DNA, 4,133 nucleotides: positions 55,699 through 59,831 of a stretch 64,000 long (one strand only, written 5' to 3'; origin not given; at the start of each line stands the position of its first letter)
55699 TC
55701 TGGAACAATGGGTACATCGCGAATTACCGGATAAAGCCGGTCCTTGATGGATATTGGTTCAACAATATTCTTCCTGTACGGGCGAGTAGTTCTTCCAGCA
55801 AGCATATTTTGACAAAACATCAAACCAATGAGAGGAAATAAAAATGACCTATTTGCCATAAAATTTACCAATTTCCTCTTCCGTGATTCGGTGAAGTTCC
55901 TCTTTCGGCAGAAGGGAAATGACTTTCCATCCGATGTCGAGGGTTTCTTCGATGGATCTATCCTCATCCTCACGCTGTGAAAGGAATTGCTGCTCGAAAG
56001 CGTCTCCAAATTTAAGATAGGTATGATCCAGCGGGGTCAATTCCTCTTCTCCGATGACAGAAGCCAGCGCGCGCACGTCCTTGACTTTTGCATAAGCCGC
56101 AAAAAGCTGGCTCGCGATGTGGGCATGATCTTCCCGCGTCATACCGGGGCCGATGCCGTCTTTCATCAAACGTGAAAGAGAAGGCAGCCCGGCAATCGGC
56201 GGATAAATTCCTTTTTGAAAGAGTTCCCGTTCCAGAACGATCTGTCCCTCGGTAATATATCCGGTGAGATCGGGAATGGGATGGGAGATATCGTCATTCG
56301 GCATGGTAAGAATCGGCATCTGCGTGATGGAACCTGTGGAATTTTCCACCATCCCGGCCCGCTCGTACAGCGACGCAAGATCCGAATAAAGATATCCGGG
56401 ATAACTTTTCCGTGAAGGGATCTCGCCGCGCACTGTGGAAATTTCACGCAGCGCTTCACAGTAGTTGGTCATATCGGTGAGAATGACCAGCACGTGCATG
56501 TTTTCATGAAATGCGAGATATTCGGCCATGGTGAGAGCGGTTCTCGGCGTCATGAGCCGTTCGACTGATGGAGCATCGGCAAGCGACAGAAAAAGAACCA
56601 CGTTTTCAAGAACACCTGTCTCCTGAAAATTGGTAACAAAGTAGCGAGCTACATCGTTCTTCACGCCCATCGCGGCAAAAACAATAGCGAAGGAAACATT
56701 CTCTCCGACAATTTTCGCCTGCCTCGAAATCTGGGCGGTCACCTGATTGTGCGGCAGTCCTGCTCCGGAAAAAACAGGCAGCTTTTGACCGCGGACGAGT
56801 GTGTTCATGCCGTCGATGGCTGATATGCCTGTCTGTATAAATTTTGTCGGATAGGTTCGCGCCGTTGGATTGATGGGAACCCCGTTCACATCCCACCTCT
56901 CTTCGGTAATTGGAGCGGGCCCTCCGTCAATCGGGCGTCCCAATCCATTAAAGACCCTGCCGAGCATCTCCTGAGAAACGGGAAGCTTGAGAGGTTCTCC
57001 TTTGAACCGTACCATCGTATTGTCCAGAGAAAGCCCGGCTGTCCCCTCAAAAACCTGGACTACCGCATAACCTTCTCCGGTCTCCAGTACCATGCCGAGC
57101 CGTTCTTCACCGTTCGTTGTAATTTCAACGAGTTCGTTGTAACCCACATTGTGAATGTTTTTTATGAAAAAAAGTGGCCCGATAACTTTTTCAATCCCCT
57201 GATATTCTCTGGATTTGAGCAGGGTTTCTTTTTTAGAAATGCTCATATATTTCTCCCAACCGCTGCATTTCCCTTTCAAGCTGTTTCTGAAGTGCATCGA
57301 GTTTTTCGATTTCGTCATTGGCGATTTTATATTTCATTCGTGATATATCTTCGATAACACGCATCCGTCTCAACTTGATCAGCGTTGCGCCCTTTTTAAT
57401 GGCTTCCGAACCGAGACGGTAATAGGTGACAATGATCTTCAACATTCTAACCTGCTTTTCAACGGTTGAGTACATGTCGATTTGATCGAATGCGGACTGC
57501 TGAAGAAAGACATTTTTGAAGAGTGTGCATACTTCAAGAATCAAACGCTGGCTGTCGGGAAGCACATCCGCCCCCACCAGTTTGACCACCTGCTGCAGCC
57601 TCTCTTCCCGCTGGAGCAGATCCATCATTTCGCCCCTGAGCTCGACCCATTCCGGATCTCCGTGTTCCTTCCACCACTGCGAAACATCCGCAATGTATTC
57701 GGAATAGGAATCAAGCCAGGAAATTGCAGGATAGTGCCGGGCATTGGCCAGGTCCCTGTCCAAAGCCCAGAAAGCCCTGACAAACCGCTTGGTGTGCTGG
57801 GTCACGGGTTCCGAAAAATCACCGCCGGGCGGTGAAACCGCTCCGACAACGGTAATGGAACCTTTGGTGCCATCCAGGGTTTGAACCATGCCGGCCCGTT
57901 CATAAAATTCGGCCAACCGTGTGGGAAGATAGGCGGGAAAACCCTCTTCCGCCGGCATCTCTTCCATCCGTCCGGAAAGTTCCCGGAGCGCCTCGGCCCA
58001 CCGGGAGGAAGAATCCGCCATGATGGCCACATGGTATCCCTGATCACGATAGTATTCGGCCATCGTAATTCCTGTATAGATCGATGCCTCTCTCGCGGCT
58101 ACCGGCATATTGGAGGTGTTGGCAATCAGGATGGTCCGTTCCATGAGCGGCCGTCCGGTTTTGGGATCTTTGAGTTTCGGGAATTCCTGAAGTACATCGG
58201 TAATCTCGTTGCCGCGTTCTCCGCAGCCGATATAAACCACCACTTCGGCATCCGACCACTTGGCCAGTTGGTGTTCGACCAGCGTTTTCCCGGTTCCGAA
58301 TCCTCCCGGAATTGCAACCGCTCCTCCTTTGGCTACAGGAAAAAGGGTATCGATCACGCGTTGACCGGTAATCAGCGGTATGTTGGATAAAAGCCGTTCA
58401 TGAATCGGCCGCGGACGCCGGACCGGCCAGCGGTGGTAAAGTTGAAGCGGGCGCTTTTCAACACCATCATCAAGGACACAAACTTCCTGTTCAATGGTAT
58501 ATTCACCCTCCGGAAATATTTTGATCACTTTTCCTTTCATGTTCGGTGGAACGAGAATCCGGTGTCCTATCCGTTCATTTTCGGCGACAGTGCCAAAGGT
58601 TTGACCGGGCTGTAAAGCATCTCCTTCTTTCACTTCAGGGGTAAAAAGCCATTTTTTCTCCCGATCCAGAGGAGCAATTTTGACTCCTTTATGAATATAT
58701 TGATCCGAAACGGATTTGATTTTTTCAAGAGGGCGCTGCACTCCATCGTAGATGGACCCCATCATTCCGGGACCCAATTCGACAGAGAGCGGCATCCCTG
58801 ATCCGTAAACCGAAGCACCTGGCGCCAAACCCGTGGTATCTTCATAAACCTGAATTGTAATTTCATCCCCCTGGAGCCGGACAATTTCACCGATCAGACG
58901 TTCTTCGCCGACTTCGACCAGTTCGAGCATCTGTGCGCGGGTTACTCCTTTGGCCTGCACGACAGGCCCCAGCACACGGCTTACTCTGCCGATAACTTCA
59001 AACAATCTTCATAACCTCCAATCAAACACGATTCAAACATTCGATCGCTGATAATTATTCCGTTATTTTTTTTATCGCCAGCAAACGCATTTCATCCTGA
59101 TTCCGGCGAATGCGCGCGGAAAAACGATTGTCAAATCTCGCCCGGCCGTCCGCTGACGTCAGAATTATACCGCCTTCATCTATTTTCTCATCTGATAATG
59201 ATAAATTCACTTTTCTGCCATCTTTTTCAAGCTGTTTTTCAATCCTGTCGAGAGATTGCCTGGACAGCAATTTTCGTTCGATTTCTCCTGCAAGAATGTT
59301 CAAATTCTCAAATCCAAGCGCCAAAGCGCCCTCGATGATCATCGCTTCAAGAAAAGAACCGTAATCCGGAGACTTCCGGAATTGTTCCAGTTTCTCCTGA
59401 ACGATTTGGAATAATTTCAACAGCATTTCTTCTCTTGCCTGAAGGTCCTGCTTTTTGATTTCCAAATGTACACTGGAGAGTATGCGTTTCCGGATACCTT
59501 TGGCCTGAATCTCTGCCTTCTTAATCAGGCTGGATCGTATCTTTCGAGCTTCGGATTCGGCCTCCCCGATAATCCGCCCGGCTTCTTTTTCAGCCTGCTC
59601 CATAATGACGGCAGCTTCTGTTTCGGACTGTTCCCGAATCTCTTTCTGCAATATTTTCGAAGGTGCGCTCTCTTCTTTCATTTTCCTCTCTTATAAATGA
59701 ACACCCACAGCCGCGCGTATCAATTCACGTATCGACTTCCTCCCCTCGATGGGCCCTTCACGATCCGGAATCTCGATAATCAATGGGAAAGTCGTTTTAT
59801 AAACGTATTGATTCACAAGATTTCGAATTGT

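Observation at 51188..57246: V/A-type ATPase operon interrupted between subunits B and D by a T9SS-targeted subtilisin and a PrsW-like membrane protease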

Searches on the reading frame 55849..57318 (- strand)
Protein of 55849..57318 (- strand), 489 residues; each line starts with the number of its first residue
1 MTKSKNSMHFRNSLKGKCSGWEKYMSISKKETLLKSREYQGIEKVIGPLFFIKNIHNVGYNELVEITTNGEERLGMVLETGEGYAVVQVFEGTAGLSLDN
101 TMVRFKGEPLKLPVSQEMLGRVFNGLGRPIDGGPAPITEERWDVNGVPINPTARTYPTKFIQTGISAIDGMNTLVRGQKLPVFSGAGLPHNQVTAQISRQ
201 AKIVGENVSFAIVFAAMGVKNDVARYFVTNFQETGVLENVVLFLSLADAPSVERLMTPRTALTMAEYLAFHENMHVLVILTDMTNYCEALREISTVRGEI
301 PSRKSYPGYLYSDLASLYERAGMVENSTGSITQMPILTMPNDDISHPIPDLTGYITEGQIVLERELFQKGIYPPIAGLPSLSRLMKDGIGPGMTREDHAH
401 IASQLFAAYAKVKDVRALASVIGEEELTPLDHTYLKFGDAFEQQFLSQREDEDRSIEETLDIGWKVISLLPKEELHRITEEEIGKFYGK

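Call 4: search_protein_families(library=pfam, proteins=[window:55849-57318:-], max_evalue=0.01)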
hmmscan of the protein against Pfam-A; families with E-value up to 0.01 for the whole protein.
window:55849-57318:- (489 aa): 3 families
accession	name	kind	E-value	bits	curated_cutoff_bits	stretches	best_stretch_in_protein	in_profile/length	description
PF00006.31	ATP-synt_ab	-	6.2e-78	261.7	29.5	1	164-382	1-213/213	ATP synthase alpha/beta family, nucleotide-binding domain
PF22919.1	ATP-synt_VA_C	-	4.8e-32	110.5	24.7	1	387-487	1-101/101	C-terminal domain of V and A type ATP synthase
PF02874.29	ATP-synt_ab_N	-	1.1e-10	42.3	20.9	1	43-107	2-69/69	ATP synthase alpha/beta family, beta-barrel domain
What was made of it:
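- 55849..57246 (-): V/A-ATPase subunit B. The annotated start is M25 at 57246; the longest ORF starts at 57318 and overlaps A. Pfam (call 4).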

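Call 45: find_homologous_proteins(query=window:55849-57246:-, max_evalue=1e-50)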
Query window:55849-57246:- (465 aa): 8000 proteins with E <= 1e-50 among 8000 candidates; the best 120 are listed.
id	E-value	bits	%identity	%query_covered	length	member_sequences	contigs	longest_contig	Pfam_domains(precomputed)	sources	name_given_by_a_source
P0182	0.0e+0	1039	100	100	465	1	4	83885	PF02874.30,PF00006.32,PF22919.2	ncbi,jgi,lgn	jgi:V/A-type H+-transporting ATPase subunit B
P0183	1.9e-296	1001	97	100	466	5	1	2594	PF02874.30,PF00006.32,PF22919.2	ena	-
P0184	3.0e-281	951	90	100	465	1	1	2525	PF02874.30,PF00006.32,PF22919.2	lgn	-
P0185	9.5e-276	933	89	100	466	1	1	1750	PF02874.30,PF00006.32,PF22919.2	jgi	jgi:V/A-type H+-transporting ATPase subunit B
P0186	4.3e-275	931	88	100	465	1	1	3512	PF02874.30,PF00006.32,PF22919.2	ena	-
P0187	1.1e-274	929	90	98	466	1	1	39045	PF02874.30,PF00006.32,PF22919.2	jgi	-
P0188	2.9e-274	928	88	100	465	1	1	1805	PF02874.30,PF00006.32,PF22919.2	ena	-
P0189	3.9e-274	927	90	98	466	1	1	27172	PF02874.30,PF00006.32,PF22919.2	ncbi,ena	-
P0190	1.6e-273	925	89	98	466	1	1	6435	PF02874.30,PF00006.32,PF22919.2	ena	-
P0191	2.0e-269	912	86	100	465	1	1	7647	PF02874.30,PF00006.32,PF22919.2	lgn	-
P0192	2.6e-269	912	86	100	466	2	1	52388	PF02874.30,PF00006.32,PF22919.2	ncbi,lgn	-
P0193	1.0e-268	910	86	100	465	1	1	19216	PF02874.30,PF00006.32,PF22919.2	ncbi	-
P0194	1.0e-268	910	86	100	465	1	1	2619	PF02874.30,PF00006.32,PF22919.2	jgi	-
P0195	1.1e-268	910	86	100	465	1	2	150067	PF02874.30,PF00006.32,PF22919.2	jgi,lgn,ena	-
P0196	4.0e-268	908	85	100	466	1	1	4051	PF02874.30,PF00006.32,PF22919.2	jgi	-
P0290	1.2e-240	817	80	94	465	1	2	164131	PF02874.30,PF00006.32,PF22919.2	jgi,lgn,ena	-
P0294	6.3e-238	808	78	98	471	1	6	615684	PF02874.30,PF00006.32,PF22919.2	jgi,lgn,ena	-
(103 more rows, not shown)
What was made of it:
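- Tried and rejected: Outgroup B subunits are labelled 'Candidatus Neomarinimicrobiota' (call 45).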

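Call 46: find_encoding_contigs(protein=P0182, flank=3000, max_places=4)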
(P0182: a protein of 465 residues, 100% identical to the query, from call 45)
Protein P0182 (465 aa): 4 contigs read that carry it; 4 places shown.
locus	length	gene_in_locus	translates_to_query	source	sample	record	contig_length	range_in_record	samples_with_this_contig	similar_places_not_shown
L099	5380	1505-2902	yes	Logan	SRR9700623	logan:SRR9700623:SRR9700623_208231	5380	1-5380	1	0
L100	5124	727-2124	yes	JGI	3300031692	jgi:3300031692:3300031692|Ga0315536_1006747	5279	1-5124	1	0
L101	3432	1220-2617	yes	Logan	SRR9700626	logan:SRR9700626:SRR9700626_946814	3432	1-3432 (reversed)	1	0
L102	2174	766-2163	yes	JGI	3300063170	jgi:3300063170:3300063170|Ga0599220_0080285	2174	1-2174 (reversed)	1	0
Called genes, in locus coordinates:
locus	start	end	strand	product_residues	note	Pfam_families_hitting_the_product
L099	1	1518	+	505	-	?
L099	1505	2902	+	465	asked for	PF02874:ATP-synt_ab_N, PF00006:ATP-synt_ab, PF22919:ATP-synt_VA_C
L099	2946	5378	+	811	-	?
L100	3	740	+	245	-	?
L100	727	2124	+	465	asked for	PF02874:ATP-synt_ab_N, PF00006:ATP-synt_ab, PF22919:ATP-synt_VA_C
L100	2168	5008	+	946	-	PF00082:Peptidase_S8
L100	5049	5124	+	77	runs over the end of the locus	?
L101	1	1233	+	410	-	?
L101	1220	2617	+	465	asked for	PF02874:ATP-synt_ab_N, PF00006:ATP-synt_ab, PF22919:ATP-synt_VA_C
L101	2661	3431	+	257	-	?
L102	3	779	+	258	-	?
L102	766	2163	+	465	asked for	PF02874:ATP-synt_ab_N, PF00006:ATP-synt_ab, PF22919:ATP-synt_VA_C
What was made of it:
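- Checked: JGI's gene call for the identical protein starts 44 nt after B (946 aa, call 46).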

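Call 47: find_encoding_contigs(protein=P0294, flank=9000, max_places=1)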
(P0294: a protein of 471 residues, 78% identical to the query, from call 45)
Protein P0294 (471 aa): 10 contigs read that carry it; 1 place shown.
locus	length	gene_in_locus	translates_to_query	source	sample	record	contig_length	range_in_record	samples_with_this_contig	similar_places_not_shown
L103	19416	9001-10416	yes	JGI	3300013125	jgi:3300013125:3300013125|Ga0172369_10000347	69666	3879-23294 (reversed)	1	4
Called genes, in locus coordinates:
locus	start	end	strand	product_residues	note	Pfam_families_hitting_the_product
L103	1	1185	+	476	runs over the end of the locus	PF00999:Na_H_Exchanger, PF02080:TrkA_C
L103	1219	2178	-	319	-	PF01695:IstB_IS21 (weak), PF02562:PhoH, PF13604:AAA_30 (weak), PF13245:AAA_19 (weak)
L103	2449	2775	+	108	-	-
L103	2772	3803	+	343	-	PF01992:vATP-synt_AC39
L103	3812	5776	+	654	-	PF01496:V_ATPase_I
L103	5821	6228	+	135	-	PF00137:ATP-synt_C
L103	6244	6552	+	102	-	PF01990:ATP-synt_F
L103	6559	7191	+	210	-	PF01991:vATP-synt_E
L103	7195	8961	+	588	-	PF02874:ATP-synt_ab_N, PF16886:ATP-synt_ab_Xtn, PF00006:ATP-synt_ab, PF22919:ATP-synt_VA_C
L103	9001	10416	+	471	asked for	PF02874:ATP-synt_ab_N, PF00006:ATP-synt_ab, PF22919:ATP-synt_VA_C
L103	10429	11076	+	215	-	PF01813:ATP-synt_D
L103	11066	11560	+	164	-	PF00582:Usp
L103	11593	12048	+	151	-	PF00359:PTS_EIIA_2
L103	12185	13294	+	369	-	PF00586:AIRS, PF02769:AIRS_C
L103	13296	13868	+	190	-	PF12724:Flavodoxin_5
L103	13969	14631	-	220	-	-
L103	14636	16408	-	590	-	PF01336:tRNA_anti-codon, PF00152:tRNA-synt_2, PF02938:GAD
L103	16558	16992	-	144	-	PF04519:Bactofilin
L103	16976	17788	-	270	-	PF01551:Peptidase_M23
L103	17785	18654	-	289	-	PF02195:ParB_N, PF17762:HTH_ParB, PF23552:ParB_C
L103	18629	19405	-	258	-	PF01656:CbiA, PF02374:ArsA_ATPase (faint), PF06564:CBP_BcsQ, PF09140:MipZ (weak), PF10609:ParA (weak), PF13614:AAA_31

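Call 48: find_encoding_contigs(protein=P0290, flank=9000, max_places=1)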
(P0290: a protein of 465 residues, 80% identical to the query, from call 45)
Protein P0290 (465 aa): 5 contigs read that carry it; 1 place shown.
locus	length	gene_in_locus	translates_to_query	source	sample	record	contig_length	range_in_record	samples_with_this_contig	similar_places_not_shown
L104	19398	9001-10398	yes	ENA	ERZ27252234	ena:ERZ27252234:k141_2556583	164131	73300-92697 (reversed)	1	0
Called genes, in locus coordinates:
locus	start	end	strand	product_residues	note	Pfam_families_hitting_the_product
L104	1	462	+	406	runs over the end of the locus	PF00155:Aminotran_1_2, PF12897:Asp_aminotransf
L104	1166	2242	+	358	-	PF03706:LPG_synthase_TM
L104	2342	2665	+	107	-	-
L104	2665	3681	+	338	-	PF01992:vATP-synt_AC39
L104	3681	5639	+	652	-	PF01496:V_ATPase_I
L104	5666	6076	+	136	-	PF00137:ATP-synt_C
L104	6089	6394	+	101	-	PF01990:ATP-synt_F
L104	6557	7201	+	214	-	PF01991:vATP-synt_E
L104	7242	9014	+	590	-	PF02874:ATP-synt_ab_N, PF16886:ATP-synt_ab_Xtn, PF00006:ATP-synt_ab, PF22919:ATP-synt_VA_C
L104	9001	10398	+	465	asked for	PF02874:ATP-synt_ab_N, PF00006:ATP-synt_ab, PF22919:ATP-synt_VA_C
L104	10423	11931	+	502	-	PF00072:Response_reg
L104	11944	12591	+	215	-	PF01813:ATP-synt_D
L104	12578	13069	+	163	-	PF00582:Usp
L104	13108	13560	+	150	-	PF00359:PTS_EIIA_2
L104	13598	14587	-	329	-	PF00483:NTP_transferase, PF01128:IspD, PF02348:CTP_transf_3 (weak), PF12804:NTP_transf_3, PF25084:LbH_EIF2B (weak), PF25087:GMPPB_C (faint), PF00132:Hexapep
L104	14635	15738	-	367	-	PF01966:HD, PF13286:HD_assoc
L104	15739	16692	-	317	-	PF00691:OmpA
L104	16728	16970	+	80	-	-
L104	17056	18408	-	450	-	PF00890:FAD_binding_2 (faint), PF01266:DAO (faint), PF03486:HI0933_like (faint), PF07992:Pyr_redox_2, PF13450:NAD_binding_8 (faint), PF13738:Pyr_redox_3, PF00070:Pyr_redox, PF02852:Pyr_redox_dim, +1 more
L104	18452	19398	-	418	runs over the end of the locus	PF00085:Thioredoxin, PF13098:Thioredoxin_2 (weak), PF00582:Usp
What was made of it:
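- L104 has a receiver-domain protein there instead (call 48).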

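Call 49: list_cluster_members(proteins=[P0182, P0001, P0037, P0290])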
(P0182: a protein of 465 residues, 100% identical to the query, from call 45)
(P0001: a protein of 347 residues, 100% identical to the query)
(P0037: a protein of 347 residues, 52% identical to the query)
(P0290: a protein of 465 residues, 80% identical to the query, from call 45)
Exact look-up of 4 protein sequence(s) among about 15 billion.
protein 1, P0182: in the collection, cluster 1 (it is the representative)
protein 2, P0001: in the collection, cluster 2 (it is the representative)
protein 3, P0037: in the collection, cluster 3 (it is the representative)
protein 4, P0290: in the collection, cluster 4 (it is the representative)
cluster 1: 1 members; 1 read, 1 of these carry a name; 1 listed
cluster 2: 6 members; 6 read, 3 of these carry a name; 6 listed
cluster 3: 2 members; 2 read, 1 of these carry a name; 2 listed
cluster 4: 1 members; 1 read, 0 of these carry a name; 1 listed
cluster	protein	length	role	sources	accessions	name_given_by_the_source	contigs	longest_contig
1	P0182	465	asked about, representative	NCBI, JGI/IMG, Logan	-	V/A-type H+-transporting ATPase subunit B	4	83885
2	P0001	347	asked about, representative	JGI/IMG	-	RsiW-degrading membrane proteinase PrsW (M82 family)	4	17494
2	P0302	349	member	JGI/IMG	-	RsiW-degrading membrane proteinase PrsW (M82 family)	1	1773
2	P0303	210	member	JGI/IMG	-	hypothetical protein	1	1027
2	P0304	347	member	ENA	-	-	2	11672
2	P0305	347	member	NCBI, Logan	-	-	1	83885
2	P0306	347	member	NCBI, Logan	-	-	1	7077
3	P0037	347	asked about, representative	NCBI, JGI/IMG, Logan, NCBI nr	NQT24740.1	PrsW family intramembrane metalloprotease [candidate division KSB1 bacterium]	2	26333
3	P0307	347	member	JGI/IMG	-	-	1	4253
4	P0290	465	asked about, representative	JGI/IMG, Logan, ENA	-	-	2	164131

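Call 60: search_protein_families(library=pfam, proteins=[L104:10423-11931:+, L104:2342-2665:+], max_evalue=0.01)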
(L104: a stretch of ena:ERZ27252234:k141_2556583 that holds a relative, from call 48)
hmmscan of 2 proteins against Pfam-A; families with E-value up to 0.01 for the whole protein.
L104:10423-11931:+ (502 aa): 1 family
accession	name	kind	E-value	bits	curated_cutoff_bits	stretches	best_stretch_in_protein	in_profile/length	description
PF00072.30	Response_reg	-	1.2e-16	61.3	30.2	1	385-496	1-110/111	Response regulator receiver domain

L104:2342-2665:+ (107 aa): 5 families
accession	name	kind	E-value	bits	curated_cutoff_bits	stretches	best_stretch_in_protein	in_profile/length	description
PF12072.13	RNase_Y_N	-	0.00017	21.5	32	1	12-73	19-80/201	RNase Y N-terminal region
PF16999.10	V-ATPase_G_2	-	0.00047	21.2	28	1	12-102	11-99/104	Vacuolar (H+)-ATPase G subunit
PF05103.18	DivIVA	-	0.0009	19.6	28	1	3-68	50-115/131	DivIVA protein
PF06188.17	HrpE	-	0.0012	19.2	23.5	1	10-83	13-86/191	HrpE/YscL/FliH and V-type ATPase subunit E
PF03179.20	V-ATPase_G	-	0.0069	17.4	28.6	0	4-102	2-98/105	Vacuolar (H+)-ATPase G subunit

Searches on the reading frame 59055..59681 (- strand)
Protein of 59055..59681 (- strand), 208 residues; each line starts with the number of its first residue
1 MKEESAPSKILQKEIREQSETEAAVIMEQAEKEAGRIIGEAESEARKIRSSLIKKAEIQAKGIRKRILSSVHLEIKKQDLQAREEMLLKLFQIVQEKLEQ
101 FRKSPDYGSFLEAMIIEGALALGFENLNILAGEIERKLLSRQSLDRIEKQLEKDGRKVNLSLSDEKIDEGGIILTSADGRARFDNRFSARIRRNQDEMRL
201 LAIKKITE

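Call 4: search_protein_families(library=pfam, proteins=[window:59055-59681:-], max_evalue=0.01)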
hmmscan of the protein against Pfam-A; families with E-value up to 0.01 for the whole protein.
window:59055-59681:- (208 aa): 2 families
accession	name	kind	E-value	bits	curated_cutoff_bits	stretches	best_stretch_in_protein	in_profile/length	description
PF01991.23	vATP-synt_E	-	5.2e-23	82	24.2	1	14-199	1-191/199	ATP synthase (E/31 kDa) subunit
PF05103.18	DivIVA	-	0.0011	19.3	28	1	13-52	77-116/131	DivIVA protein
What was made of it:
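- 59055..59681 (-): V/A-ATPase subunit E. Pfam vATP-synt_E, E 5e-23 (call 4).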
